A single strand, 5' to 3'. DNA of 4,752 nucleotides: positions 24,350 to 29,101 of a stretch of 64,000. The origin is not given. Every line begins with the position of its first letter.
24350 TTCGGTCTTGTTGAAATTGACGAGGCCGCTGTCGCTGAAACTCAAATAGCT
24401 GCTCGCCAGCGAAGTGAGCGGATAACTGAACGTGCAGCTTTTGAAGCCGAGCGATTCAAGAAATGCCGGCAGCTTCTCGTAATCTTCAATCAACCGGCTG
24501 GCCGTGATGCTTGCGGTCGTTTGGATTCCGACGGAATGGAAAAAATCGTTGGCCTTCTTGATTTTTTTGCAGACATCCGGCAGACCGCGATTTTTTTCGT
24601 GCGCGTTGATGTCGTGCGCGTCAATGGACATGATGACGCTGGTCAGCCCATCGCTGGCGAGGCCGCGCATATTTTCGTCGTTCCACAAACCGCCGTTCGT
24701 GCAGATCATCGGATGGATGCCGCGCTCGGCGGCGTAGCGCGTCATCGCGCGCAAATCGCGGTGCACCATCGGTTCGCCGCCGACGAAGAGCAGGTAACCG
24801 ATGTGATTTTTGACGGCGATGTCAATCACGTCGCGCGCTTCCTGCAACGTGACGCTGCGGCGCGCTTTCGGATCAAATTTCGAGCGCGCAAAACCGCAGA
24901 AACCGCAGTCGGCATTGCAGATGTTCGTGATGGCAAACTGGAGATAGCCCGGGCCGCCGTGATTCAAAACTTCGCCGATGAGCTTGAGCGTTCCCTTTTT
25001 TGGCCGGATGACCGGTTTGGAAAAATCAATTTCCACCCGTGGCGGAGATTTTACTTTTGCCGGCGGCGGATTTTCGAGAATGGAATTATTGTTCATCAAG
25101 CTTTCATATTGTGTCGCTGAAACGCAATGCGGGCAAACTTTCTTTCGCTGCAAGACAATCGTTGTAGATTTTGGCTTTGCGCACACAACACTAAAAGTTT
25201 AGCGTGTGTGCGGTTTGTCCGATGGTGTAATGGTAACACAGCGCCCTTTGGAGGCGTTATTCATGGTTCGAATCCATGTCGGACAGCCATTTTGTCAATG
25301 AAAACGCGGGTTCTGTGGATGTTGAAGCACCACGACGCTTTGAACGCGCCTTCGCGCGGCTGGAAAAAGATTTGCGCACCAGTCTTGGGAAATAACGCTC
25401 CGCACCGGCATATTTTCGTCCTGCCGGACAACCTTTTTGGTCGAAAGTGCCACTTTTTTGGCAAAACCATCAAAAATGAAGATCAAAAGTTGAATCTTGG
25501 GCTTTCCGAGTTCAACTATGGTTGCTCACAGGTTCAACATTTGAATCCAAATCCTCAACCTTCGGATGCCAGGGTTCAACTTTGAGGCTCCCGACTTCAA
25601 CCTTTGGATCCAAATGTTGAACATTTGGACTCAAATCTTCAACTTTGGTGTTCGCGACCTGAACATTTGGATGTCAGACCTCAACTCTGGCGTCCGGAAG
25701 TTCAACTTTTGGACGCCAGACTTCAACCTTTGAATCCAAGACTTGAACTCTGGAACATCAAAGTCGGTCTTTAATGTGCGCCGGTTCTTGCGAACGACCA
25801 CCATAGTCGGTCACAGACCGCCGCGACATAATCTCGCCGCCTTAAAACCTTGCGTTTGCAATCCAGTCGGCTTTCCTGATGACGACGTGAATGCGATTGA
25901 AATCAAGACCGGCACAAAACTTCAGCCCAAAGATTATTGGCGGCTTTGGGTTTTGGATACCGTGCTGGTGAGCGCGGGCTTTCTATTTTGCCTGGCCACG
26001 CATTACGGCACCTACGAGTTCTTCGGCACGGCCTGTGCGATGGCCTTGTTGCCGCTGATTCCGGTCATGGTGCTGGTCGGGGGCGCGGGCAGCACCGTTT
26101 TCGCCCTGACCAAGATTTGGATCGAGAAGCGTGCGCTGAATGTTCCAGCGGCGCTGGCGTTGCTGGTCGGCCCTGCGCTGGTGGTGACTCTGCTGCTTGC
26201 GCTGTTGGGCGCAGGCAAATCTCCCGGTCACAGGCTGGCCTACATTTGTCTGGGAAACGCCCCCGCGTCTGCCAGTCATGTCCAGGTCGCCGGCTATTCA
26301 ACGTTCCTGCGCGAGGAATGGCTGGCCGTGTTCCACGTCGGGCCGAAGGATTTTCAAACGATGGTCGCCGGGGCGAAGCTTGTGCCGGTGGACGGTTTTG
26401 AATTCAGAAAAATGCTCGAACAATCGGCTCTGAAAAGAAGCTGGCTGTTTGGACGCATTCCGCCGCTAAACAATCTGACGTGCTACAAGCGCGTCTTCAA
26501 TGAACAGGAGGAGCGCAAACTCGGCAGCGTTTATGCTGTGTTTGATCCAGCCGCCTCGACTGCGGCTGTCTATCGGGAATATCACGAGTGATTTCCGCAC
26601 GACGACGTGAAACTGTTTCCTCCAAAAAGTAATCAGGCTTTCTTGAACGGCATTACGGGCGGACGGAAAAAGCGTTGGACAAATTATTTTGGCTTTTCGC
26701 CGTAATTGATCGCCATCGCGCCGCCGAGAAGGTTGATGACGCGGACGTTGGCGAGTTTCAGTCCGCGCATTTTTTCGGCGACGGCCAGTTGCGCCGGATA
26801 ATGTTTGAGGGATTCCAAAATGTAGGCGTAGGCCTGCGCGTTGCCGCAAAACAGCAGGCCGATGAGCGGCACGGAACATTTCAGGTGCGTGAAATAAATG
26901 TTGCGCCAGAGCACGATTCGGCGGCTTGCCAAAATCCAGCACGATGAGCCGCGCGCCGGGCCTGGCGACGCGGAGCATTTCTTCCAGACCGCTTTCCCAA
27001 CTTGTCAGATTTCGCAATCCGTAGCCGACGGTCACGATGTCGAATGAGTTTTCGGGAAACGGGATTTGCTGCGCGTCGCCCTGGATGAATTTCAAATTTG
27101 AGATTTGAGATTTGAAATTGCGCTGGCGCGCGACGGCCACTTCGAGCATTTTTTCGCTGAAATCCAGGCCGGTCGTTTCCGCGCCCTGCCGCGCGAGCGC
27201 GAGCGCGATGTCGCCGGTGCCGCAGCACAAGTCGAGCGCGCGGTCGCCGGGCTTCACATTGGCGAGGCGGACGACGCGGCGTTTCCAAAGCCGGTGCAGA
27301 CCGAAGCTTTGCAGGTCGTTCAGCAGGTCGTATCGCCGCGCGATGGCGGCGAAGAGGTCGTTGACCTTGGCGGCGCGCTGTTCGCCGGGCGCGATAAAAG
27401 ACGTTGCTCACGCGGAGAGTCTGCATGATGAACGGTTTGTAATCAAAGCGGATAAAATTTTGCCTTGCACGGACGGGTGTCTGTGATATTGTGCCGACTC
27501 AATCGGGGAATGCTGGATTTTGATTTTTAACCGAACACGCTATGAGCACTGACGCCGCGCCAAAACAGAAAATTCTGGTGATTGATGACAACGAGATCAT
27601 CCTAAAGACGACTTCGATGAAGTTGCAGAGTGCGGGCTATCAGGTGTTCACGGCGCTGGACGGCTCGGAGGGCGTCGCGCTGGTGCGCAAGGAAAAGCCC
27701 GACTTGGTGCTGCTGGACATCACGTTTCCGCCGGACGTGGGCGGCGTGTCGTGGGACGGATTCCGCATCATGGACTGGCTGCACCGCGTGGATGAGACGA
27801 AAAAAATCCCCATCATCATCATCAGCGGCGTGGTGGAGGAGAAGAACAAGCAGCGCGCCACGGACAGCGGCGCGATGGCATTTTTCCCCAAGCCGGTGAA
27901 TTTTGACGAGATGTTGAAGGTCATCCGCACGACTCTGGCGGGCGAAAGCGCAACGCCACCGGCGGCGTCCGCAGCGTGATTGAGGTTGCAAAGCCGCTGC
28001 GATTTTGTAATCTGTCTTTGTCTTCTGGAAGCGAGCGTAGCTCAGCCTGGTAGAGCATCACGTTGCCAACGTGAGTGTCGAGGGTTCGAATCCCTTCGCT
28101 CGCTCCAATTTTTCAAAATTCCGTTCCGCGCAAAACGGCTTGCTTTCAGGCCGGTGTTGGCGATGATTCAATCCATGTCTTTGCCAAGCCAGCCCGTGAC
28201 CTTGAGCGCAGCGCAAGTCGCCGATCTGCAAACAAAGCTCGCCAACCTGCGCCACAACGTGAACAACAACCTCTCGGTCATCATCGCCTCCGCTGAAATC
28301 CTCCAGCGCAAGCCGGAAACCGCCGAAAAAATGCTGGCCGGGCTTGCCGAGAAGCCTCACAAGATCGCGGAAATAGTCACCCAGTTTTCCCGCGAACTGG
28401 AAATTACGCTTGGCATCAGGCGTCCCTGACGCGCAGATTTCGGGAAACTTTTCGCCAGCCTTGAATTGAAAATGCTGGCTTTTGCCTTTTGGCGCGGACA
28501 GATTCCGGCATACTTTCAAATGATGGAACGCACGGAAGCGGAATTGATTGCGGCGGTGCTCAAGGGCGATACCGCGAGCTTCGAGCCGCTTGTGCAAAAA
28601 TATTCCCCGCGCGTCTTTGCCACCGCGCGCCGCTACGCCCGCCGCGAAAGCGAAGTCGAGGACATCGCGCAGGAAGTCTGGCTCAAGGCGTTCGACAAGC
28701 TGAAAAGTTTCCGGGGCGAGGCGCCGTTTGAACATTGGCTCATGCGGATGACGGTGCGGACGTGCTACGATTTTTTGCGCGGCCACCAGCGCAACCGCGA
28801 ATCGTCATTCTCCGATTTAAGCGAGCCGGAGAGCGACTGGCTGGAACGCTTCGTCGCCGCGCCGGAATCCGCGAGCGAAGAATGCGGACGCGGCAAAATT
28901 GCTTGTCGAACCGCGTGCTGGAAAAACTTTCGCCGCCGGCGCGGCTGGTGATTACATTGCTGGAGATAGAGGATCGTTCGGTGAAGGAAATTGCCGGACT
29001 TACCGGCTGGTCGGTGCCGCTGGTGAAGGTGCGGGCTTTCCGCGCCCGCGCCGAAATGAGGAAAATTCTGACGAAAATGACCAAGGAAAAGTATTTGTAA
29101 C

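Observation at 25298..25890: Thirteen strictly phased 21-bp repeats beside tRNA-Gln(UUG), in frame with both flanking ORFs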

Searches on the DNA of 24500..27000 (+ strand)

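Call 7: search_rna_families(source=window, start=24500, end=27000, threshold=evalue, max_evalue=10)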
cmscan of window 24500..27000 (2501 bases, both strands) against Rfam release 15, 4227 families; matches with E-value up to 10: 8.
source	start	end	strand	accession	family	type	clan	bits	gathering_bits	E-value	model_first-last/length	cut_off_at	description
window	25216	25286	+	RF00005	tRNA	Gene; tRNA;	CL00001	64.2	29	4.7e-13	1-71/71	no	tRNA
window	25540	25635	-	RF00974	mir-607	Gene; miRNA;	-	20.2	94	2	1-91/91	no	mir-607 microRNA precursor family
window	25540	25635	+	RF03436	mir-759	Gene; miRNA;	-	19.7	100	3.7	1-89/89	no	mir-759 microRNA precursor family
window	25536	25616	-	RF03567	MIR8024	Gene; miRNA;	-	19.2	57.3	2.6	1-86/86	no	MIR8024 microRNA precursor family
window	25606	25674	+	RF00467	RSV_PBS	Cis-reg;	-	17.8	47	4.7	1-75/75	no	Rous sarcoma virus (RSV) primer binding site (PBS)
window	25356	25410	-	RF00519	suhB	Gene; sRNA;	CL00108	14.8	41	10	1-77/77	no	Makes More Granules Regulator RNA (mmgR)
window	25530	25645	+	RF04196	MIR5638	Gene; miRNA;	-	10.8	500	3.8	115-353/464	no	MIR5638 microRNA precursor family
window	25664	25695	+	RF04196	MIR5638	Gene; miRNA;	-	9.9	500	6.7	1-464/464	no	MIR5638 microRNA precursor family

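Call 80: search_dna_similar(query=window:25440-25900:+, collection=plasmids, mode=distant, max_rows=8)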
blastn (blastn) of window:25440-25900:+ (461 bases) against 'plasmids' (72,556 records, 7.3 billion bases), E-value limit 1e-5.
No match.

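Call 81: search_dna_similar(query=window:25440-25900:+, collection=phages, mode=distant, max_rows=8)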
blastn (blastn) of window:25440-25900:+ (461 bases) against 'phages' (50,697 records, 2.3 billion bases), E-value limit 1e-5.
No match.

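Call 94: search_rna_families(sources=[L241, L114, L016, L019, L075, L060, L119, L190, L002], threshold=gathering)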
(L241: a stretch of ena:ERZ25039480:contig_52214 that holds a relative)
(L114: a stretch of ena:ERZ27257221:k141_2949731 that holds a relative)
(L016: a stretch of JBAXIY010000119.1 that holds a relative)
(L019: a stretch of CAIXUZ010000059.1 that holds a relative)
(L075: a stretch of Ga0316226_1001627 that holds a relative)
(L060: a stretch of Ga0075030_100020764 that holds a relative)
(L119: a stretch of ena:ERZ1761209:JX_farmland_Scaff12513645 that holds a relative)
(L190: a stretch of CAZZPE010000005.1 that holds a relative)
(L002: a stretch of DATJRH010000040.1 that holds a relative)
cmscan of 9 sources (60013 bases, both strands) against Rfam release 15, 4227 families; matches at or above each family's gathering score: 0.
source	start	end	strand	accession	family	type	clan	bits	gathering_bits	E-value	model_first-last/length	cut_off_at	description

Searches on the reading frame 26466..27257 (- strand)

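Call 72: search_protein_families(library=pfam, proteins=[window:26466-27257:-], max_evalue=0.001)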
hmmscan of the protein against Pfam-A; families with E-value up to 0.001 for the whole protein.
window:26466-27257:- (263 aa): 9 families
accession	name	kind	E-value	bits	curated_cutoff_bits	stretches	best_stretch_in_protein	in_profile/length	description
PF01209.24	Ubie_methyltran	-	8.5e-30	104.3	20.1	1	2-119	46-164/233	ubiE/COQ5 methyltransferase family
PF08241.18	Methyltransf_11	-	7.6e-23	81.4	21.2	1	8-106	1-95/95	Methyltransferase domain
PF13649.12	Methyltransf_25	-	4.3e-22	79.1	27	1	8-101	2-96/97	Methyltransferase domain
PF13847.12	Methyltransf_31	-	1e-20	74.3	27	1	2-110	2-113/145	Methyltransferase domain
PF08242.18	Methyltransf_12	-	1.9e-13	51.4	30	1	8-104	1-98/98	Methyltransferase domain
PF13489.12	Methyltransf_23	-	4.7e-11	43.1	27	1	3-120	22-131/164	Methyltransferase domain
PF07021.18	MetW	-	4.6e-07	30.1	21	1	2-99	12-103/193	Methionine biosynthesis protein MetW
PF02390.23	Methyltransf_4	-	0.00039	20.4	24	1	8-73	6-74/173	Putative methyltransferase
PF05175.20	MTS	-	0.00052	20.1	23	1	5-75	33-102/170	Methyltransferase small domain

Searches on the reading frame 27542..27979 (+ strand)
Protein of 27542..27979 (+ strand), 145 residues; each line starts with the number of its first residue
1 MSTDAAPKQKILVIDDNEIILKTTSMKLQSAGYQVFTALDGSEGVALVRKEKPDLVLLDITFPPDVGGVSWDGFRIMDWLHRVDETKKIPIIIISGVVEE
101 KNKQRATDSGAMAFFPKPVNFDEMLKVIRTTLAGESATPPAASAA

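Call 16: search_protein_families(library=pfam, proteins=[window:27542-27979:+], max_evalue=0.01)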
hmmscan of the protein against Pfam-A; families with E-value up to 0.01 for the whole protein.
window:27542-27979:+ (145 aa): 1 family
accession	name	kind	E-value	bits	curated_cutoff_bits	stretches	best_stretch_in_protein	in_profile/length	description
PF00072.30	Response_reg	-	1.5e-21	77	30.2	1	11-128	1-110/111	Response regulator receiver domain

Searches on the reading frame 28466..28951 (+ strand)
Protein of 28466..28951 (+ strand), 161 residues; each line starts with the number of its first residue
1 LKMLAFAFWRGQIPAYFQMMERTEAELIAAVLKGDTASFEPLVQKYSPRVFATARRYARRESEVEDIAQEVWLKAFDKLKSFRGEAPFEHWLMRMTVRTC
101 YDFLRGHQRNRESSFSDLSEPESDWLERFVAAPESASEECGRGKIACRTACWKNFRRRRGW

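Call 72: search_protein_families(library=pfam, proteins=[window:28466-28951:+], max_evalue=0.001)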
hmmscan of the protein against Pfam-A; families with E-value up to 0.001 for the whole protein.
window:28466-28951:+ (161 aa): 1 family
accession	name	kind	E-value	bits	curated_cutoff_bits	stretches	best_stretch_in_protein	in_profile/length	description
PF04542.20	Sigma70_r2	-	1.2e-18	67.1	24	1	42-109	1-70/71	Sigma-70 region 2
